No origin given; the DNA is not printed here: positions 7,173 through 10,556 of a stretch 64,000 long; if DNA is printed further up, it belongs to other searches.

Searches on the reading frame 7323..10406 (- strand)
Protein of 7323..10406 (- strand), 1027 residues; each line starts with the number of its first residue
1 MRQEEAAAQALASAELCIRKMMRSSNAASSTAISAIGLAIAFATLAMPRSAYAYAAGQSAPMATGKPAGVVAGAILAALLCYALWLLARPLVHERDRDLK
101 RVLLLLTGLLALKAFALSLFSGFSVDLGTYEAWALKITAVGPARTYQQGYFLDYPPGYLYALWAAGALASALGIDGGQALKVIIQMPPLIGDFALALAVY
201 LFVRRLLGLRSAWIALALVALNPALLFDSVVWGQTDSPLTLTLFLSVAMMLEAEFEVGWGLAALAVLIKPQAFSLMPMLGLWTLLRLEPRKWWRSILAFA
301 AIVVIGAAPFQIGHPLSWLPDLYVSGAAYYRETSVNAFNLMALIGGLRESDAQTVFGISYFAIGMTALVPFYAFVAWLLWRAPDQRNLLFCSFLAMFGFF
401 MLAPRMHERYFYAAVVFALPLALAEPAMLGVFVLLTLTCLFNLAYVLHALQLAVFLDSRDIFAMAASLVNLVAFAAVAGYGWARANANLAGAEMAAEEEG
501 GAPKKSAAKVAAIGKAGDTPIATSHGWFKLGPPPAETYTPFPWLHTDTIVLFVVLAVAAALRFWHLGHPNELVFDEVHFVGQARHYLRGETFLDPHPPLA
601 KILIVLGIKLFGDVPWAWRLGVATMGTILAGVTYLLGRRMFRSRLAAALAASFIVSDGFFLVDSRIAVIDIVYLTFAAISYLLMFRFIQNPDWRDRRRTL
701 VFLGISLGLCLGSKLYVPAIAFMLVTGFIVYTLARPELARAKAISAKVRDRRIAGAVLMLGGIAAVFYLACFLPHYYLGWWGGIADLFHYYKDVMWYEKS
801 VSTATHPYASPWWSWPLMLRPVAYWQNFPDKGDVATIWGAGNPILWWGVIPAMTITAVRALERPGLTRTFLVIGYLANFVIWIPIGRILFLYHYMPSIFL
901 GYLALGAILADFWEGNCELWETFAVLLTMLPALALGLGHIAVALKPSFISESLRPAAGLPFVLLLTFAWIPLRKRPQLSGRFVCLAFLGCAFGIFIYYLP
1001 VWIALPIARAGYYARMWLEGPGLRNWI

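Call 6: search_protein_families(library=pfam, proteins=[window:7323-10406:-], max_evalue=0.001)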
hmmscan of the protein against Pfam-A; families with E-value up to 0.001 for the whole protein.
window:7323-10406:- (1027 aa): 3 families
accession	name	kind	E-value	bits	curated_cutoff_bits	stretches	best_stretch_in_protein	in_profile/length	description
PF02366.24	PMT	-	1e-26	94.5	22.7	2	616-776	83-241/245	Dolichyl-phosphate-mannose-protein mannosyltransferase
PF16192.10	PMT_4TMC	-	2.1e-19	70.3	32.4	1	789-1019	6-200/202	C-terminal four TMM region of protein-O-mannosyltransferase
PF13231.12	PMT_2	-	3.6e-13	50.5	26.1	1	596-738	2-134/160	Dolichyl-phosphate-mannose-protein mannosyltransferase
